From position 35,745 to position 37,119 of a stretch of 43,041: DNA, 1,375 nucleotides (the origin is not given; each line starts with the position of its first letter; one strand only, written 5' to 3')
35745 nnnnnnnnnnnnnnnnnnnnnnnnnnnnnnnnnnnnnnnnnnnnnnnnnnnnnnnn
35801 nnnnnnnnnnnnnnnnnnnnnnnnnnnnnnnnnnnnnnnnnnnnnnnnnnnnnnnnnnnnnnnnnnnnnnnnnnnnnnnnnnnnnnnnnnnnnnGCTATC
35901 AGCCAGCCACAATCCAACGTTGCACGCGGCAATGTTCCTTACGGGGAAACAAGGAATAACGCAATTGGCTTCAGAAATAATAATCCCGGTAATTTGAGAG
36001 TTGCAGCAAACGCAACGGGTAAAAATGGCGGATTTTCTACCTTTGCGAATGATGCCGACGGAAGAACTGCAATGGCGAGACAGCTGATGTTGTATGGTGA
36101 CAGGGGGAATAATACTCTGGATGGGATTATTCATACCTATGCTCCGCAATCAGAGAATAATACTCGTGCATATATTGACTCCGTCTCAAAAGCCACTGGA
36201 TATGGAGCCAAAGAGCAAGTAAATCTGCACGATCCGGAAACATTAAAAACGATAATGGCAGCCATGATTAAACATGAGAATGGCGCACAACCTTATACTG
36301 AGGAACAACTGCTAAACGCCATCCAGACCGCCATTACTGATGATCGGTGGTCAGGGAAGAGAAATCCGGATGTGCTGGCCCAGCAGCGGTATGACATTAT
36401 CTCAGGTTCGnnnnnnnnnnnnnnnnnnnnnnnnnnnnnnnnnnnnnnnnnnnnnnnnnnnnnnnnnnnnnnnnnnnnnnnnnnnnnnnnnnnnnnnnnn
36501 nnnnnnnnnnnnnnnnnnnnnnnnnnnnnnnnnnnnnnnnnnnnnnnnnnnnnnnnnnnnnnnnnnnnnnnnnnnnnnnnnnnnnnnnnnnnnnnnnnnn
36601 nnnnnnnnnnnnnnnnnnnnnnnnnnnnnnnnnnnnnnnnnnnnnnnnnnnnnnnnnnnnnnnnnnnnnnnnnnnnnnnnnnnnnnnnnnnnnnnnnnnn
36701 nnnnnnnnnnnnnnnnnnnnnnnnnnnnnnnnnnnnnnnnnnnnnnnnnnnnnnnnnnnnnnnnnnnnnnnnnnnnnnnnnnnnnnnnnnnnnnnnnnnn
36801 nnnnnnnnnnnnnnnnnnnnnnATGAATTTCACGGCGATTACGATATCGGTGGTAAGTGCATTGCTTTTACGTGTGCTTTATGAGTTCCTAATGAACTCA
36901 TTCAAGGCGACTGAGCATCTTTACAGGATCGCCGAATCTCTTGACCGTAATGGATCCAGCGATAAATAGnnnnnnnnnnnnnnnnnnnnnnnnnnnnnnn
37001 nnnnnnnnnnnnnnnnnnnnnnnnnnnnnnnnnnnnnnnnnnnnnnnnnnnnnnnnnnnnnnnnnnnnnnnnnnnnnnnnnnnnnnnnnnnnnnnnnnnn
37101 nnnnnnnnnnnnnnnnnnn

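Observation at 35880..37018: Compositionally distinct C-terminal domain on the tape measure protein, followed by a small hydrophobic ORF and terminator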

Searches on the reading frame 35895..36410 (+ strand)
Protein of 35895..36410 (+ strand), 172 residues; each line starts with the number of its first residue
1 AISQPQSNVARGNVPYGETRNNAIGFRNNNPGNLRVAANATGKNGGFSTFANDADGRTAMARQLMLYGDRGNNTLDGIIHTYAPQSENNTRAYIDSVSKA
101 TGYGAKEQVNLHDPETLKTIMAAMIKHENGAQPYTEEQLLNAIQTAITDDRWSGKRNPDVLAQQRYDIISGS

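Call 31: find_homologous_proteins(query=window:35895-36410:+, max_evalue=0.001)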
Query window:35895-36410:+ (172 aa): 67 proteins with E <= 0.001 among 93 candidates.
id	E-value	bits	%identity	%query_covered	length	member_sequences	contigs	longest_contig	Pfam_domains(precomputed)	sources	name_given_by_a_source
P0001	5.9e-100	350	92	100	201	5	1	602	-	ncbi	ncbi:hypothetical protein FV280_25645, partial [Escherichia coli]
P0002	5.7e-79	281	75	97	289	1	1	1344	-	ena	-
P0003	2.4e-67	244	65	97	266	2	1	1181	-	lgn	-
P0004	2.9e-67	243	82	76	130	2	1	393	-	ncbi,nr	ncbi:hypothetical protein J9G54_004880, partial [Escherichia coli]|nr:hypothetical protein [Escheric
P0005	2.8e-65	237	98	66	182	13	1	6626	-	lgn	-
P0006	2.7e-63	231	74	81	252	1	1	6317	-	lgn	-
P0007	2.0e-61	224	64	92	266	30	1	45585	-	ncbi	ncbi:hypothetical protein ABEM62_14735 [Escherichia coli]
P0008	3.7e-60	220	64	88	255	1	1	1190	-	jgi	jgi:hypothetical protein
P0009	4.4e-55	204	72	74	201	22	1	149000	-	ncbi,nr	ncbi:TPA: hypothetical protein R0J97_003860, partial [Klebsiella quasipneumoniae]|nr:hypothetical pr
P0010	7.3e-55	203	81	66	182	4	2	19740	-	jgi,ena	jgi:hypothetical protein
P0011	2.5e-52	195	100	55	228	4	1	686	-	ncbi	ncbi:hypothetical protein ACB357_28850, partial [Citrobacter freundii]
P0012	9.6e-43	164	66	66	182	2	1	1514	-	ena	-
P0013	1.9e-38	150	100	41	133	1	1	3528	-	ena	-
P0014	3.3e-37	146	68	56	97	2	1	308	-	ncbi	ncbi:hypothetical protein V3G67_29495, partial [Escherichia coli]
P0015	3.5e-37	146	65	59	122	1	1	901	-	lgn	-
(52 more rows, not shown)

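Call 33: search_protein_families(library=pfam, proteins=[window:35895-36410:+], max_evalue=1)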
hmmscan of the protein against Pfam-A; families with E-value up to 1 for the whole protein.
window:35895-36410:+ (172 aa): 0 families

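Call 41: search_protein_representatives(protein=window:35895-36410:+)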
Query: 172 residues. Proteins with E-value up to 0.001 (for the whole library): 8466; up to 1e-10: 2388; up to 1e-30: 15. The best 150 are listed.
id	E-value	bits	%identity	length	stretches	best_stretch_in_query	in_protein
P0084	1.5e-98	343.5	92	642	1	1-172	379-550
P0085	7.4e-63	227.4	64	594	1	5-166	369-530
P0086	2.2e-55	203.2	59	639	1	14-166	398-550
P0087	2.6e-53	196.4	57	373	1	10-166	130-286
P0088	6.7e-50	185.3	57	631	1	19-166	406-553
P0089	5.3e-49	182.4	59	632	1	20-166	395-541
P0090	1.6e-43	164.6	53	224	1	13-165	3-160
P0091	3.4e-43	163.5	52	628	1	8-166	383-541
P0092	1.3e-40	155.1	50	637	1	12-166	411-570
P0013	6.0e-39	149.7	100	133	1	65-135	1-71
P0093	3.8e-38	147.1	50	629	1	14-166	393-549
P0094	1.0e-35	139.2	50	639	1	15-165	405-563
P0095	1.6e-31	125.6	50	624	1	25-165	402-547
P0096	3.1e-31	124.7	50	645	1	17-166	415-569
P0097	4.0e-31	124.3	48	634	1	16-166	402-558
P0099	1.3e-29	119.4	45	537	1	22-168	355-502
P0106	2.5e-27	111.9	51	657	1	22-142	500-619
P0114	2.4e-26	108.8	48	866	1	19-149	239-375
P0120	6.1e-26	107.4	41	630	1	21-166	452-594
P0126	1.6e-25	106.1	47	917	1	22-145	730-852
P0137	4.0e-25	104.8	48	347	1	24-148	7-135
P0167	8.8e-24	100.4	45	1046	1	19-143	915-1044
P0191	7.0e-23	97.5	42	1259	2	20-143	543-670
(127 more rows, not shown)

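Call 42: search_protein_families(library=phrogs, proteins=[P0085, P0092, P0099, P0106, P0120, P0114, P0126, P0167, P0191, P0137], max_evalue=0.00001)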
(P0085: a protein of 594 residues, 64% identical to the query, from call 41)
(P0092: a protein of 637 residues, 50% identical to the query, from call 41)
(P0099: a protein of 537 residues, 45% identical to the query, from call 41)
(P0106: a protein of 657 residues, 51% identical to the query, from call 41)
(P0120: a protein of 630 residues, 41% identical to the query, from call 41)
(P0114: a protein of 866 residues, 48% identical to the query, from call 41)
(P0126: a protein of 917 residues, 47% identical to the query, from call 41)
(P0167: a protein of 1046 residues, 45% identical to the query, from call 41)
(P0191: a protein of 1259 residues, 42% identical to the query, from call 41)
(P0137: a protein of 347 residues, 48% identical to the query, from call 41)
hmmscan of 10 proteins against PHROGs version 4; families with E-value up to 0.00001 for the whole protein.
P0085 (594 aa): 12 families
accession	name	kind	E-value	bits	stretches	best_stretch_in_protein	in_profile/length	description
phrog_2276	-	tail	3e-91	308.1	2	1-273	1-268/673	tail length tape measure protein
phrog_873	-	head and packaging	6.1e-40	138.5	1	359-513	327-490/1277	endolysin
phrog_7694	-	unknown function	9.3e-20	71.9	1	379-505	496-630/675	-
phrog_992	-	head and packaging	3e-18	66.8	1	351-581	159-350/764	head protein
phrog_7182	-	other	2.6e-15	56.7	1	384-529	662-817/1228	tail injection transglycosylase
phrog_9570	-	tail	2.7e-13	50.7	1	47-269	38-261/689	tail length tape measure protein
phrog_9858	-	unknown function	5.7e-11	42.9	0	113-272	117-275/497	-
phrog_8125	-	tail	3e-10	40.8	1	79-269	65-255/578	tail length tape measure protein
phrog_12506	-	tail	3.1e-09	37.7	1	86-253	40-202/218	tail length tape measure protein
phrog_9388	-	unknown function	6.1e-08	32.9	1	111-264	60-210/615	-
phrog_13338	-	unknown function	8.2e-08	31.9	1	63-263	17-219/903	-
phrog_30077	-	unknown function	2.8e-07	30.7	1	84-275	53-236/674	-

P0092 (637 aa): 14 families
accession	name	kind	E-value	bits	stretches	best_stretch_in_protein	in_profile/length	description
phrog_2276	-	tail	1.9e-102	345.2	1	3-571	2-635/673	tail length tape measure protein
phrog_9858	-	unknown function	2.9e-35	123.1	1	113-386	102-366/497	-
phrog_873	-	head and packaging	1.1e-32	114.4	1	415-551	348-488/1277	endolysin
phrog_2013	-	tail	4.2e-18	66.4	1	14-288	17-251/657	lytic tail protein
phrog_7694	-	unknown function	9.2e-18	65.4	1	415-542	497-625/675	-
phrog_8125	-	tail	1.4e-14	55.1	1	102-288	74-260/578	tail length tape measure protein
phrog_992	-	head and packaging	2.3e-13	50.6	1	420-607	165-352/764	head protein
phrog_13338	-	unknown function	1.1e-12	48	1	106-293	45-235/903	-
phrog_12506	-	tail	8.7e-12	46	1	119-275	55-197/218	tail length tape measure protein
phrog_7182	-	other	1.1e-11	44.7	1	419-581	662-829/1228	tail injection transglycosylase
phrog_9570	-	tail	6.8e-08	32.9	1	41-285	31-263/689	tail length tape measure protein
phrog_9388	-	unknown function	6.5e-07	29.4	1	106-286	37-218/615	-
phrog_12278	-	tail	1.8e-06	28.5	1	113-293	50-232/448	tail fiber protein/ lysozyme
phrog_2854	-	tail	8.1e-06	25.8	0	27-299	17-255/855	tail length tape measure protein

P0099 (537 aa): 8 families
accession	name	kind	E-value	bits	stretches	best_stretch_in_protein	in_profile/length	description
phrog_2276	-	tail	1.2e-55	190.5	2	298-536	446-658/673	tail length tape measure protein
phrog_873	-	head and packaging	1.5e-36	127.2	1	353-478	352-487/1277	endolysin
phrog_7694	-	unknown function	1.1e-24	88.2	1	356-464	504-619/675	-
phrog_30077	-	unknown function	8.5e-22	78.7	1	3-336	4-345/674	-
phrog_992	-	head and packaging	3.5e-18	66.6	1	289-487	112-295/764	head protein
phrog_12506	-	tail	4.2e-17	63.4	1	1-125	1-129/218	tail length tape measure protein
phrog_7182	-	other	2e-11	43.8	1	379-463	690-782/1228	tail injection transglycosylase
phrog_3824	-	unknown function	3e-11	44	1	28-135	51-162/750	-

P0106 (657 aa): 26 families (the best 25 are shown)
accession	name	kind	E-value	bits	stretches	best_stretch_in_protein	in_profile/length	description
phrog_2276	-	tail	2.6e-93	314.9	1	1-624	1-615/673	tail length tape measure protein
phrog_873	-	head and packaging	1.9e-42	146.7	1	499-641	353-497/1277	endolysin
phrog_8462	-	tail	6.5e-31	108.8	1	46-417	15-355/672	tail length tape measure protein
phrog_28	-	tail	3.6e-28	99.7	1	22-615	296-729/1228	tail length tape measure protein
phrog_9570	-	tail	1.1e-23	85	1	17-440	22-366/689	tail length tape measure protein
phrog_13338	-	unknown function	3e-23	83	1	58-318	15-253/903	-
phrog_8125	-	tail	5.9e-23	82.7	1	11-405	12-382/578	tail length tape measure protein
phrog_7694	-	unknown function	6.6e-22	79.1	1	501-608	504-618/675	-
phrog_9388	-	unknown function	1.4e-18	67.9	1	72-286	33-243/615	-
phrog_992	-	head and packaging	2.6e-18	67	1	483-621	156-288/764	head protein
phrog_2854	-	tail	2.3e-17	64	1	58-482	37-419/855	tail length tape measure protein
phrog_1272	-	tail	3.8e-17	62.3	1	140-442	423-730/1606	tail length tape measure protein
phrog_2013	-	tail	8e-17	62.2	1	36-318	33-309/657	lytic tail protein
phrog_3981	-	tail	1.6e-16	61.5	1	16-404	5-359/584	tail length tape measure protein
phrog_58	-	tail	3.7e-16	59.7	1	1-458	258-675/1544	tail length tape measure protein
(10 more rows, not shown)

P0120 (630 aa): 12 families
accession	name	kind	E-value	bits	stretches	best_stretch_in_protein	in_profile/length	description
phrog_2276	-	tail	5.5e-71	241.2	1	6-624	25-653/673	tail length tape measure protein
phrog_30077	-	unknown function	4.5e-42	145.7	1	1-344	1-360/674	-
phrog_873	-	head and packaging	8.9e-38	131.3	1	447-567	348-478/1277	endolysin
phrog_12506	-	tail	2.5e-28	100.1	1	5-181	4-186/218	tail length tape measure protein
phrog_7182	-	other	5.3e-18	65.6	1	475-562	688-783/1228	tail injection transglycosylase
phrog_8125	-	tail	5.3e-17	63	1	5-321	40-350/578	tail length tape measure protein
phrog_3824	-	unknown function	1.4e-16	61.6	1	5-191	4-222/750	-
phrog_9570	-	tail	2.9e-16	60.5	1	30-404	56-439/689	tail length tape measure protein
phrog_992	-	head and packaging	2.5e-15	57.1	1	449-582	164-294/764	head protein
phrog_12278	-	tail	6.6e-13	49.7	1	5-355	3-321/448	tail fiber protein/ lysozyme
phrog_7694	-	unknown function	8.6e-13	48.9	1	454-562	504-619/675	-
phrog_9388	-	unknown function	1.1e-10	41.9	1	6-298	4-293/615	-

P0114 (866 aa): 7 families
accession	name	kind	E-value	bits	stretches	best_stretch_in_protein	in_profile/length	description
phrog_873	-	head and packaging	9.7e-56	190.8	1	240-373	352-488/1277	endolysin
phrog_992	-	head and packaging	1.1e-49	170.7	1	132-560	103-491/764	head protein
phrog_2276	-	tail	2.5e-32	113.4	1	182-374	474-614/673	tail length tape measure protein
phrog_1044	-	lysis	1e-22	81.3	1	243-623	254-586/900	endolysin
phrog_7182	-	other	1.8e-17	63.8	1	244-357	659-782/1228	tail injection transglycosylase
phrog_7694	-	unknown function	8.1e-16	58.9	1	239-359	500-620/675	-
phrog_37988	-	unknown function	2e-12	47.3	1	447-637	350-529/920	-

P0126 (917 aa): 17 families
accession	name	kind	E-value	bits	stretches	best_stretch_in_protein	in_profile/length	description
phrog_2276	-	tail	1.9e-39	136.9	1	380-862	254-621/673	tail length tape measure protein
phrog_873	-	head and packaging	3e-38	132.8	1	728-888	352-506/1277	endolysin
phrog_7694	-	unknown function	8.9e-18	65.4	1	731-838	504-618/675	-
phrog_28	-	tail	1.7e-14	54.4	1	36-771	249-757/1228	tail length tape measure protein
phrog_1204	-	tail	4e-14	52.5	1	632-716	1290-1372/1483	tail protein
phrog_992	-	head and packaging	4.4e-14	53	1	690-851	159-288/764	head protein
phrog_1686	-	tail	9.1e-13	47.9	1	634-723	1051-1141/1224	tail length tape measure protein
phrog_1272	-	tail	4.4e-12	45.6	1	637-720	1442-1530/1606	tail length tape measure protein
phrog_5493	-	tail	2.1e-10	40.6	1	484-721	810-1032/1102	tail length tape measure protein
phrog_58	-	tail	4.9e-10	39.4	1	635-860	920-1114/1544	tail length tape measure protein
phrog_7182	-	other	1.1e-09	38.1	1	754-840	690-784/1228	tail injection transglycosylase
phrog_4372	-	tail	5.5e-08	31.7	1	632-714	1276-1358/1681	tail length tape measure protein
phrog_5218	-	unknown function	9.8e-08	31.5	1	632-712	1343-1424/1599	-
phrog_5690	-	unknown function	1.9e-07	31.1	0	670-755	732-780/907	-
phrog_28752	-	unknown function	3.9e-07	30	1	626-703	503-580/671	-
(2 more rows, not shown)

P0167 (1046 aa): 6 families
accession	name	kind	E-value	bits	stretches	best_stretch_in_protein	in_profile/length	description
phrog_873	-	head and packaging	6.8e-44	151.6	1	912-1040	348-480/1277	endolysin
phrog_1259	-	tail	6.7e-25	88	1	738-896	974-1136/1179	baseplate hub subunit and tail lysozyme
phrog_2276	-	tail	1.2e-23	84.7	1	915-1040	486-607/673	tail length tape measure protein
phrog_992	-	head and packaging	7.1e-22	78.8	1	905-1040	161-283/764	head protein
phrog_7694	-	unknown function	2.1e-21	77.4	1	891-1032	473-618/675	-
phrog_7182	-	other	1.2e-17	64.5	1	916-1045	655-795/1228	tail injection transglycosylase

P0191 (1259 aa): 5 families
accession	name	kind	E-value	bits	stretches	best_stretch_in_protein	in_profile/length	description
phrog_873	-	head and packaging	5.6e-72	244.6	2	535-679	344-493/1277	endolysin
phrog_2276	-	tail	1.2e-36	127.7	2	543-663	487-605/673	tail length tape measure protein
phrog_7694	-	unknown function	1.7e-22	81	2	543-654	501-615/675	-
phrog_7182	-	other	5.2e-19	69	2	307-402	659-764/1228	tail injection transglycosylase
phrog_992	-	head and packaging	4.3e-18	66.3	2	474-656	133-274/764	head protein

P0137 (347 aa): 5 families
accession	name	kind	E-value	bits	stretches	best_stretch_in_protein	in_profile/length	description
phrog_873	-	head and packaging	1.2e-46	160.6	1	6-184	355-497/1277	endolysin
phrog_2276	-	tail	3.8e-24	86.4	1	6-126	490-608/673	tail length tape measure protein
phrog_992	-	head and packaging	1e-21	78.3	1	7-141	165-294/764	head protein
phrog_7694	-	unknown function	6.9e-14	52.6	1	4-128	502-630/675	-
phrog_7182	-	other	1.2e-11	44.6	1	4-115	656-780/1228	tail injection transglycosylase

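Call 49: search_dna_similar(query=window:35895-36410:+, collection=phages, mode=protein, max_rows=60, rows=spread, max_evalue=0.00001)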
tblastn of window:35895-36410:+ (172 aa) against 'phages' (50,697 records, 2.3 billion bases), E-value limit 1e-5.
Records with a match: 766; places in all: 771; records where one place covers at least 80% of the query: 26.
Best place of each record, by identity: 60-80% 1; <60% 765.
By first word of the organism name: Salmonella 164; Escherichia 161; Pseudomonas 134; Vibrio 53; Aeromonas 26; Klebsiella 25; Enterobacter 21; Kayfunavirus 17; Providencia 15; Proteus 13; and 38 more.
By host as written in the record: - 102; Escherichia coli 73; Pseudomonas aeruginosa 36; Pseudomonas aeruginosa PA14 32; Salmonella enterica subsp. enterica serovar Typhi 30; Salmonella enterica subsp. enterica serovar Typhimurium 23; Salmonella enterica 20; Klebsiella pneumoniae 11; and 249 more.
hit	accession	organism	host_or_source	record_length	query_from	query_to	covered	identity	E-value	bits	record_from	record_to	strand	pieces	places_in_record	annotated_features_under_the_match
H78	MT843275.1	Serratia phage vB_SspM_BZS1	Serratia sp. OS31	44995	8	165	92%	60.1%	3e-60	206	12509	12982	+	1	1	tape measure protein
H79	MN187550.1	Escherichia phage phiv142-3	Escherichia coli DE142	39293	10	147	80%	38.2%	2e-22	99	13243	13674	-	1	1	hypothetical protein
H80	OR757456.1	Salmonella phage VB_ST_SPNIS2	Salmonella enterica subsp. enterica ...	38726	22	147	73%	40.9%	1e-22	99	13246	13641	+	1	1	structural protein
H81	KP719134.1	Enterobacteria phage JenK1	Escherichia coli K-12 MG1655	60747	25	146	71%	42.0%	7e-24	102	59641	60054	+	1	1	hypothetical protein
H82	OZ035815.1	Kayfunavirus MT1B1P3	-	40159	16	147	77%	38.1%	1e-21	96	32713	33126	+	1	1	record has no annotation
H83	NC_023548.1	Citrobacter phage CR8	Citrobacter rodentium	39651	25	158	78%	37.1%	2e-19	90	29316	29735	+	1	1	16: internal virion protein with endolysin domain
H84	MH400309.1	Escherichia phage Vec13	Escherichia coli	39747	16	132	68%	41.9%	5e-23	100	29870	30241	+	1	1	internal (core) protein (x2)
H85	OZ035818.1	Kayfunavirus BDX03P1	-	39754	25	147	72%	39.4%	1e-21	96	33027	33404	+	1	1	record has no annotation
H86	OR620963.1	Yersinia phage fHe-Yen8-01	Yersinia enterocolitica serotype O:8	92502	23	149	74%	38.1%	4e-17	83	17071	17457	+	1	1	endolysin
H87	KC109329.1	Escherichia phage CLB_P1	-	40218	16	132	68%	41.1%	2e-22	98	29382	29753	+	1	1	internal virion protein D | internal virion protein C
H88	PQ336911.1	Salmonella phage CHRF_30030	Salmonella enterica subsp. enterica ...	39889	16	132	68%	41.1%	4e-22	97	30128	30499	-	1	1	internal virion protein with endolysin domain | internal virion protein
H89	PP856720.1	Salmonella phage vB_STmST19_KE18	Salmonella enterica subsp. enterica ...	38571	16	132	68%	41.1%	4e-22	97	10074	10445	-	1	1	internal virion protein with endolysin domain | internal virion protein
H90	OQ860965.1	Salmonella phage ST63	Salmonella enterica subsp. enterica ...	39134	16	132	68%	41.1%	4e-22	97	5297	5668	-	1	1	peptidoglycan lytic exotransglycosylase | internal virion protein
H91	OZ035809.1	Kayfunavirus T147P5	-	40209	11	132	71%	39.4%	1e-19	91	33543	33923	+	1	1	record has no annotation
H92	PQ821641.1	Escherichia phage SD6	Escherichia sp.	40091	11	132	71%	38.6%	4e-19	89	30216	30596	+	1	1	SD6000042: peptidoglycan transglycosylase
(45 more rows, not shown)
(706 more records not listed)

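Call 52: get_annotated_region(hit=H78, flank=3500)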
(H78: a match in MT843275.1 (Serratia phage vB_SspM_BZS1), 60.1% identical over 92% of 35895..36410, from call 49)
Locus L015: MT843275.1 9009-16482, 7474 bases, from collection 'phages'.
description: Serratia phage vB_SspM_BZS1, complete genome.
organism: Serratia phage vB_SspM_BZS1 (NCBI taxid 2769334)
taxonomy: Viruses; Duplodnaviria; Heunggongvirae; Uroviricota; Caudoviricetes
host: Serratia sp. OS31; source: gold and arsenic mine rock biofilms; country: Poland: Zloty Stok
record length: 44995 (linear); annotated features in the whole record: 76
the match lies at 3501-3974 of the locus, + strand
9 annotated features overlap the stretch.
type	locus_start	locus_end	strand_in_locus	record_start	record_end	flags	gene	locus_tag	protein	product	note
CDS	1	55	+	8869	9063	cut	-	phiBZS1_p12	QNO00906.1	DUF2635 domain-containing protein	DUF2635 domain-containing protein, Mup38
CDS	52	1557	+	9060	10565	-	-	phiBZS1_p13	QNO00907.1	tail sheath protein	tail sheath protein, Mup39, L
CDS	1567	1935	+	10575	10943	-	-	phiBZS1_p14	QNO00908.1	tail tube protein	tail tube protein Mup40, M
CDS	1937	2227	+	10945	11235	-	-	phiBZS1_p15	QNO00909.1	tail assembly chaperone protein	tail assembly chaperone protein, Mup41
CDS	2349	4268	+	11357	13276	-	-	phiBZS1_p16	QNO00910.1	tape measure protein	tape measure protein, Mup42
CDS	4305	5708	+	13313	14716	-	-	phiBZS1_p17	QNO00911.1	tail/DNA circulation protein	Phage tail/DNA circulation protein Mup43, N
CDS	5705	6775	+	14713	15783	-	-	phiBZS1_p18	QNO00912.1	baseplate wedge protein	baseplate wedge protein, Mup44, P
CDS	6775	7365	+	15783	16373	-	-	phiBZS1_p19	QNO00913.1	baseplate assembly protein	baseplate assembly protein, Mup45, Q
CDS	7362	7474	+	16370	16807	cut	-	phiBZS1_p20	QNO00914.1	tail protein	tail protein, Mup46, V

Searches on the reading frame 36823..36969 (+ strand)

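Call 3: search_protein_families(library=pfam, proteins=[window:36823-36969:+], max_evalue=0.1)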
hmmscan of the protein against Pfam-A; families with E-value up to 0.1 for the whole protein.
window:36823-36969:+ (48 aa): 1 family
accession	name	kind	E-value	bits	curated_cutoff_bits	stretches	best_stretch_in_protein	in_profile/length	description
PF14110.11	DUF4282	-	0.00016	22.6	27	1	4-37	52-85/86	Domain of unknown function (DUF4282)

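Call 4: search_protein_families(library=phrogs, proteins=[window:36823-36969:+], max_evalue=0.01)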
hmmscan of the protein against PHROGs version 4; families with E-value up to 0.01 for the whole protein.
window:36823-36969:+ (48 aa): 1 family
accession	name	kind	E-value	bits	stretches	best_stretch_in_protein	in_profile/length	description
phrog_12129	-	unknown function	1.2e-07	32.9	1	8-43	42-77/79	-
